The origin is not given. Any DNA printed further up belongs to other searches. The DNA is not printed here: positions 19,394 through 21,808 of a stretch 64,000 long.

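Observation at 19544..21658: Secreted NHL-like beta-propeller + TPR protein fused to a Yip1-like polytopic membrane domain, encoded inside the ABC importer operon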

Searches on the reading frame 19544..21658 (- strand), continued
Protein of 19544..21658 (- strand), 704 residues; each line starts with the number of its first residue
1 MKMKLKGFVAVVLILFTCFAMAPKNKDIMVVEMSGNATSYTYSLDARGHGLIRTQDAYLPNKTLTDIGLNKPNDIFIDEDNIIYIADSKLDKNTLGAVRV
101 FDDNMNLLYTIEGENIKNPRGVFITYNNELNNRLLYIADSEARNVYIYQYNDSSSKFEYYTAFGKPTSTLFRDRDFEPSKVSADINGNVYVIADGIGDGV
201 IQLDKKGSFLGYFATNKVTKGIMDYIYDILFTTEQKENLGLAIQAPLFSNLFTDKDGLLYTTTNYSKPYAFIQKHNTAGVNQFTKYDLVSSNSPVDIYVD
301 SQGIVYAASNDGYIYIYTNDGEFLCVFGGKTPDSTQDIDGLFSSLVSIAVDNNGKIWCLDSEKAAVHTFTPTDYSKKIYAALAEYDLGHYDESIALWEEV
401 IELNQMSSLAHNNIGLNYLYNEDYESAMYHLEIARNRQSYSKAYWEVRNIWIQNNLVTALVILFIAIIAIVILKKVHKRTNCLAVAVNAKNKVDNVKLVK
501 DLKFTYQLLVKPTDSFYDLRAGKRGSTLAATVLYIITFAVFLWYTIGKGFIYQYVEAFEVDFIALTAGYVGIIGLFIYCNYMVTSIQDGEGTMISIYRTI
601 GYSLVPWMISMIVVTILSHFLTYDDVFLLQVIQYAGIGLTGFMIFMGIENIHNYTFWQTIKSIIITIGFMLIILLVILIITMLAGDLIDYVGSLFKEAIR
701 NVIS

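Call 9: find_encoding_contigs(protein=P0073, flank=10000, max_places=2)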
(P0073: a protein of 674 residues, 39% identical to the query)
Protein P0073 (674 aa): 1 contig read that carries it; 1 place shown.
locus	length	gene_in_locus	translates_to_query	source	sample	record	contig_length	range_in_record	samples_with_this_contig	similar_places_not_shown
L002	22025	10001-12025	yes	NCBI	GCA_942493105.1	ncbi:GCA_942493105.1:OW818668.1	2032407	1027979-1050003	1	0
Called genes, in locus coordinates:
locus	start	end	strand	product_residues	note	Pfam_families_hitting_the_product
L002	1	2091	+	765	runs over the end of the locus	PF02837:Glyco_hydro_2_N (weak), PF02836:Glyco_hydro_2_C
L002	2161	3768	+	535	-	-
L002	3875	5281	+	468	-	PF02056:Glyco_hydro_4, PF11975:Glyco_hydro_4C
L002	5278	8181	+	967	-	PF13416:SBP_bac_8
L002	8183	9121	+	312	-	PF00528:BPD_transp_1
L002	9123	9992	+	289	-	PF00528:BPD_transp_1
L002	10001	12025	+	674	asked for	PF01436:NHL (faint), PF08450:SGL (faint), PF14517:Tachylectin (faint), PF04893:Yip1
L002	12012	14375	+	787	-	PF18952:DUF5696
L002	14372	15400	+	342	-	-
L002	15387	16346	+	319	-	PF00528:BPD_transp_1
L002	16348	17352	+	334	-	PF00150:Cellulase, PF02449:Glyco_hydro_42 (faint)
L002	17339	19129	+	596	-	PF00933:Glyco_hydro_3, PF01915:Glyco_hydro_3_C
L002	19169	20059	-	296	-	PF03935:SKN1_KRE6_Sbg1 (faint), PF00722:Glyco_hydro_16, PF26113:GH16_XgeA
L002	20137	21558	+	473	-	PF00232:Glyco_hydro_1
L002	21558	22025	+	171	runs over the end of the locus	PF01872:RibD_C, PF00186:DHFR_1 (weak)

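Call 14: find_related_loci(query=A1, collection=genome_contigs, flank=10000)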
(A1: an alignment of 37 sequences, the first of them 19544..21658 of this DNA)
Query A1 (704 aa) in genome_contigs; peptide patterns used: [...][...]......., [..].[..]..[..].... (x = any residue, [..] = any of these).
290 stretches matched a pattern; 268 encode a relative of the query (tblastn E <= 1e-3); the best 80 are kept; 80 distinct loci.
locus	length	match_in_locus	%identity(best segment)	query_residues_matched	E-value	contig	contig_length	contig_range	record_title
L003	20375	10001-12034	44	2-702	0e+0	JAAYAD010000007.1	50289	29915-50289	MAG: Clostridiaceae bacterium isolate AS02xzSISU_79 20023_AS02, whole genome shotgun sequence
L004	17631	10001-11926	44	44-704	1e-173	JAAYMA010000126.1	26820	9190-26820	MAG: Clostridiaceae bacterium isolate AS20ysBPTH_144 110460_AS20, whole genome shotgun sequence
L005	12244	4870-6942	43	1-700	2e-168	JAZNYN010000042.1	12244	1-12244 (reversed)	MAG: Anaeroplasma sp. isolate T1900044776_TS20190242.MAGScoT_cleanbin_000005 SGB_2479_k141_1331891, whole genome shotgun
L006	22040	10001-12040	40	1-701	2e-168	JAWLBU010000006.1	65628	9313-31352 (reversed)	MAG: Haloplasmataceae bacterium isolate 15dZY3.bin.118 NODE_710_length_65628_cov_5.694212, whole genome shotgun sequence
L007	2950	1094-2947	43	9-649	1e-176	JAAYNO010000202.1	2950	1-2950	MAG: Clostridiaceae bacterium isolate AS21ysBPME_216 181223_AS21, whole genome shotgun sequence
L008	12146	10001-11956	40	34-704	7e-166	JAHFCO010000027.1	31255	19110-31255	MAG: Bacillota bacterium isolate nzgw223 NODE_720_length_31256_cov_3.760141, whole genome shotgun sequence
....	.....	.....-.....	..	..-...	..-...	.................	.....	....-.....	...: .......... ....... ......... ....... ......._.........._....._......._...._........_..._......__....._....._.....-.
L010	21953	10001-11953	43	34-704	5e-166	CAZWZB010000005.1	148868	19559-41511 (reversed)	MAG TPA_asm: uncultured Eubacteriales bacterium isolate SRP242652_co1_77 genome assembly, contig: NODE_68_length_148868_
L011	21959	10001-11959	43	31-702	3e-166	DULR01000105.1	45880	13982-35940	MAG TPA_asm: Clostridiaceae bacterium isolate AS04akNAM_130 65530_AS04, whole genome shotgun sequence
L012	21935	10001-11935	40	41-704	2e-164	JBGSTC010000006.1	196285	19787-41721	MAG: Erysipelotrichaceae bacterium isolate JTS-AC397 k141_3804656, whole genome shotgun sequence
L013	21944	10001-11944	41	31-697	3e-162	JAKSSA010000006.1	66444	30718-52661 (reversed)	MAG: Lachnospiraceae bacterium isolate Horse_feces269 MAG269_6, whole genome shotgun sequence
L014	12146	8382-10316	42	36-699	8e-162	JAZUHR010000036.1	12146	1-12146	MAG: Lachnospiraceae bacterium isolate T1900045269_TH20190039.MAGScoT_cleanbin_000053 SGB_5894_k141_1416386, whole genom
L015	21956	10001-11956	40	34-704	2e-161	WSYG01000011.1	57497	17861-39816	MAG: Erysipelotrichaceae bacterium isolate X3_MetaBAT.3 scaffold_696, whole genome shotgun sequence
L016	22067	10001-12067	42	2-702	1e-160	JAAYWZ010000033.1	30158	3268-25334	MAG: Bacilli bacterium isolate AS01afH2WH_61 8567_AS01, whole genome shotgun sequence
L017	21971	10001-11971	39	34-703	4e-160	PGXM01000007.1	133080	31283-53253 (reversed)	MAG: Tenericutes bacterium HGW-Tenericutes-1 ig2103_sub10_scaffold_39, whole genome shotgun sequence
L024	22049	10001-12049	39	1-702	2e-157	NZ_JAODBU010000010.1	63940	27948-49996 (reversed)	Eubacterium album strain LFL-14 LFL.14_ctg010, whole genome shotgun sequence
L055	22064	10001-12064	38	2-702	4e-153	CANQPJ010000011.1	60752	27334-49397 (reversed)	MAG: uncultured Lachnospiraceae bacterium isolate Lapin-012__bin37 genome assembly, contig: Lapin-012__NODE_947_length_6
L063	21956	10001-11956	40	34-704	2e-166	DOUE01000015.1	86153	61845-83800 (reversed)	MAG TPA_asm: Erysipelotrichaceae bacterium isolate UBA12416 contig_243, whole genome shotgun sequence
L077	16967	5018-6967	39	34-702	6e-151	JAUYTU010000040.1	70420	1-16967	MAG: Erysipelotrichaceae bacterium isolate C8_maxbin.054 C8_k141_179856, whole genome shotgun sequence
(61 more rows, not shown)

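Call 21: find_encoding_contigs(protein=P0003, flank=10000, max_places=2)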
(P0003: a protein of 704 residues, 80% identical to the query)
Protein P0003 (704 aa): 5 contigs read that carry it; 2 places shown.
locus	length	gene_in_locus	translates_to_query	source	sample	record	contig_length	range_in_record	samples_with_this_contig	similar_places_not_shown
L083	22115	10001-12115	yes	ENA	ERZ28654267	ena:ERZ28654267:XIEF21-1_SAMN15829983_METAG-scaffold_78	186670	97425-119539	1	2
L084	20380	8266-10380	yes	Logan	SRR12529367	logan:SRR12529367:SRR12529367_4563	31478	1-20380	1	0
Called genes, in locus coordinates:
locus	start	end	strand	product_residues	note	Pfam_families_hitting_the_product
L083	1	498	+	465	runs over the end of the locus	PF01336:tRNA_anti-codon, PF00152:tRNA-synt_2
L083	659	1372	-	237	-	PF14378:PAP2_3, PF01569:PAP2 (weak)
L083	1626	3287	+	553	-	PF02018:CBM_4_9 (faint), PF16403:Bact_surface_Ig-like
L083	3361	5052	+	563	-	-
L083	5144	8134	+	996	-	PF01547:SBP_bac_1, PF13416:SBP_bac_8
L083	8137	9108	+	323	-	PF00528:BPD_transp_1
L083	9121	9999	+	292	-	PF00528:BPD_transp_1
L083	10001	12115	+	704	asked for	PF07719:TPR_2 (faint), PF13414:TPR_11 (faint), PF04893:Yip1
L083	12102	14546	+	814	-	PF18952:DUF5696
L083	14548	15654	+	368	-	PF00528:BPD_transp_1 (weak)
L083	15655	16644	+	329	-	PF00528:BPD_transp_1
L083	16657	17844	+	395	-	PF00722:Glyco_hydro_16, PF26113:GH16_XgeA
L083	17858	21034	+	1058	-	-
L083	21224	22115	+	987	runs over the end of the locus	PF20578:aBig_2, PF00754:F5_F8_type_C, PF22633:F5_F8_type_C_2 (weak)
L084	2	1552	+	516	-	?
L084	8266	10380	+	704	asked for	PF07719:TPR_2 (faint), PF13414:TPR_11 (faint), PF04893:Yip1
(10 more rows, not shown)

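Call 23: search_solved_structures(query=window:19544-21658:-, max_evalue=1)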
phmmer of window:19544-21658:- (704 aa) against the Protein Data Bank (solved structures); distinct sequences matched with E-value up to 1: 35.
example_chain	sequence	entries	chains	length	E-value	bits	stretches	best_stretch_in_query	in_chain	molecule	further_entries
7qrw_A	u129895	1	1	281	9.4e-07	31.1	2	301-375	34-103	Isoform 4 of Tripartite motif-containing protein 3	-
8bu0_A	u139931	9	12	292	4.3e-06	28.9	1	383-433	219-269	Consensus tetratricopeptide repeat protein | Crystal structure of an 8-repeat consensus TPR superhelix with Zinc. | Monomer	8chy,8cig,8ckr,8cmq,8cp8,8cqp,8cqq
2fo7_A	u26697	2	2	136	0.00075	21.5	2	383-441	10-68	SYNTHETIC CONSENSUS TPR PROTEIN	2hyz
7qrx_A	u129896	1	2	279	0.00099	21.1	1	294-373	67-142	E3 ubiquitin-protein ligase TRIM71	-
9jur_A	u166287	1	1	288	0.0011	21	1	294-373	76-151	E3 ubiquitin-protein ligase TRIM71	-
8ch0_A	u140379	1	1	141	0.0011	20.9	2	383-441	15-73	Consensus tetratricopeptide repeat protein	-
6d69_A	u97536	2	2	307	0.0015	20.4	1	294-369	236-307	NHL Repeat Region of D. melanogaster Thin | Thin, isoform D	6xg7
7b96_A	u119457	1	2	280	0.0023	19.8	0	314-369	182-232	Isoform 2 of Tripartite motif-containing protein 2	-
7b2r_A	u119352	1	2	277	0.0024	19.8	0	310-369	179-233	Tripartite motif-containing protein 2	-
7qrv_A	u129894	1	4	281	0.0025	19.7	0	310-369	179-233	Tripartite motif-containing protein 2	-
8j72_A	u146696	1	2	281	0.0034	19.3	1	294-373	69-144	E3 ubiquitin-protein ligase TRIM71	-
6fpt_A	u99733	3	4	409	0.0046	18.9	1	293-372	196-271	E3 ubiquitin-protein ligase TRIM71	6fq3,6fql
6tji_A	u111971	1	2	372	0.021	16.7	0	299-323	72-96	Cake10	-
6tjh_A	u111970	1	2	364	0.025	16.4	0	293-322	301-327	Cake9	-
6tjg_A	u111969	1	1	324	0.028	16.3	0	293-322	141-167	Cake8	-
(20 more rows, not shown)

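Call 28: predict_structure(alignment_id=A1)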
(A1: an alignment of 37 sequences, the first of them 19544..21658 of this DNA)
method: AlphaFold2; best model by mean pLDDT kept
length: 704 residues; sequences in the alignment: 37
mean_pLDDT: 84.9   pTM: 0.72
mean pLDDT of the five models: 84.9, 84.0, 84.0, 83.8, 82.3
residues with pLDDT >= 90: 284; 70-90: 357; 50-70: 44; < 50: 19
segments of 3 or more residues with pLDDT < 50: 21-28, 33-36, 334-339
pLDDT, mean of each block of 10 residues (from residue 1): 68 73 47 57 79 87 84 93 89 80 89 84 88 92 92 89 86 88 91 87 89 76 76 75 75 92 74 89 84 91 92 90 84 50 87 92 89 92 92 94 83 93 94 90 91 89 91 82 78 83 85 86 85 93 88 80 87 90 84 89 93 91 88 94 92 89 91 85 77 81 76
secondary structure, 60 per line:
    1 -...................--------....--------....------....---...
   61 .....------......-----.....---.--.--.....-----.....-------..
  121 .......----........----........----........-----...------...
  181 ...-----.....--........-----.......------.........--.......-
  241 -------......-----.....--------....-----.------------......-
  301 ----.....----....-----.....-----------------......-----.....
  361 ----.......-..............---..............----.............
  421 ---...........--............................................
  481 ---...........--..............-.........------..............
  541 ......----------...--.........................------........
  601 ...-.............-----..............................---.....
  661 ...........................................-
elements in order (helices of 4 or more, strands of 3 or more residues): H2-20 E29-32 E41-44 E51-54 E58-65 E72-77 E83-87 E97-101 E107-111 E119-127 E132-139 E144-151 E156-163 E178-183 E189-193 E196-203 E209-215 H222-230 H233-239 E248-253 E259-263 E272-275 E294-299 E305-309 E314-317 E323-327 E345-350 E356-360 E365-371 H373-386 H390-403 H408-420 H424-434 H437-480 H484-494 H497-510 H512-520 H527-546 H562-586 H593-603 H605-617 H623-652 H656-703

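Call 30: search_protein_families(library=pfam, proteins=[L012:1824-3620:+, L055:16708-18087:+, L010:16851-17879:+, L063:16299-18068:+, L010:950-2461:-, L077:11258-12304:+, L024:1949-2746:+, L008:3744-5138:+], max_evalue=0.001)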
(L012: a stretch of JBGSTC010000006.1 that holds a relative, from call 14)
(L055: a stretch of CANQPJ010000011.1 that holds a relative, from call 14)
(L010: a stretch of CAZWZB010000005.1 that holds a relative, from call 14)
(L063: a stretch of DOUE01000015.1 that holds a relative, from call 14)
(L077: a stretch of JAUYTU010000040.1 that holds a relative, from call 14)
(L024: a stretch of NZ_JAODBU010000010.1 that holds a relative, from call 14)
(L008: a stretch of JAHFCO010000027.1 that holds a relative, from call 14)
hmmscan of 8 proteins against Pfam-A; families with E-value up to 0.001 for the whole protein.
L012:1824-3620:+ (599 aa): 0 families

L055:16708-18087:+ (460 aa): 4 families
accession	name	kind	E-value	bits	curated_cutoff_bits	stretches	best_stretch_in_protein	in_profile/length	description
PF00722.28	Glyco_hydro_16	-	1.7e-17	63.9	22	1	274-426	36-167/175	Glycosyl hydrolases family 16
PF00041.27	fn3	-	2.5e-09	37.6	25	1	108-182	2-75/84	Fibronectin type III domain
PF02368.24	Big_2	-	3.2e-06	27.4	22.8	1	29-104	9-79/79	Bacterial Ig-like domain (group 2)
PF09294.16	Interfer-bind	-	0.0009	19.9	21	1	91-184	8-93/104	Interferon-alpha/beta receptor, fibronectin type III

L010:16851-17879:+ (343 aa): 5 families
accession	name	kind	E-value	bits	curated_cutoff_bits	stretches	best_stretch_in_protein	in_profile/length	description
PF13377.12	Peripla_BP_3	-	1.6e-35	123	26.5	1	177-339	1-167/167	Periplasmic binding protein-like domain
PF00356.27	LacI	-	2.3e-18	66.1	27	1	14-59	1-46/46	Bacterial regulatory proteins, lacI family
PF00532.27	Peripla_BP_1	-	8e-16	58.8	22.2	1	72-323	3-268/281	Periplasmic binding proteins and sugar binding domain of LacI family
PF13407.12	Peripla_BP_4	-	1e-13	51.9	35.1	1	73-283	1-218/258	Periplasmic binding protein domain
PF01381.28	HTH_3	-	0.00054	20.4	23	0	10-49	7-46/55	Helix-turn-helix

L063:16299-18068:+ (590 aa): 2 families
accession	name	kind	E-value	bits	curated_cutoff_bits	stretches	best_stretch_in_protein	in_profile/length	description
PF00933.27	Glyco_hydro_3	-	3e-74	250.7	27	1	34-343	1-314/316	Glycosyl hydrolase family 3 N terminal domain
PF01915.27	Glyco_hydro_3_C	-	9.4e-37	127.4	31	1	381-590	1-200/200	Glycosyl hydrolase family 3 C-terminal domain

L010:950-2461:- (504 aa): 4 families
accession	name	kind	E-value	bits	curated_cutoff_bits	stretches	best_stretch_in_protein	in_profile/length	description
PF02055.22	Glyco_hydro_30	-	7.9e-48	163.7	23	1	105-438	1-348/348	Glycosyl hydrolase family 30 TIM-barrel domain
PF17189.10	Glyco_hydro_30C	-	1.3e-09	38.5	22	1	441-500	1-65/65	Glycosyl hydrolase family 30 beta sandwich domain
PF14587.12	Glyco_hydr_30_2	-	5.1e-08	33.1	27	1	94-301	4-224/364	O-Glycosyl hydrolase family 30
PF02057.21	Glyco_hydro_59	-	9.5e-08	32.1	27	1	107-261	3-142/294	Glycosyl hydrolase family 59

L077:11258-12304:+ (349 aa): 2 families
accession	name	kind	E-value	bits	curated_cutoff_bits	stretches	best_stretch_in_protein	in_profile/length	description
PF00150.24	Cellulase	-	2e-13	50.9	23.5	1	59-323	14-268/272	Cellulase (glycosyl hydrolase family 5)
PF02449.21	Glyco_hydro_42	-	0.00094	19.1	21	0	60-124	5-69/376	Beta-galactosidase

L024:1949-2746:+ (266 aa): 0 families

L008:3744-5138:+ (465 aa): 2 families
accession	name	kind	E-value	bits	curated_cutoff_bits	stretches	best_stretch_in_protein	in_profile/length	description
PF02056.22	Glyco_hydro_4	-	4e-41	141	23.2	1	11-178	1-170/183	Family 4 glycosyl hydrolase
PF11975.13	Glyco_hydro_4C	-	2.2e-37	129.5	24.1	1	228-439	2-211/211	Family 4 glycosyl hydrolase C-terminal domain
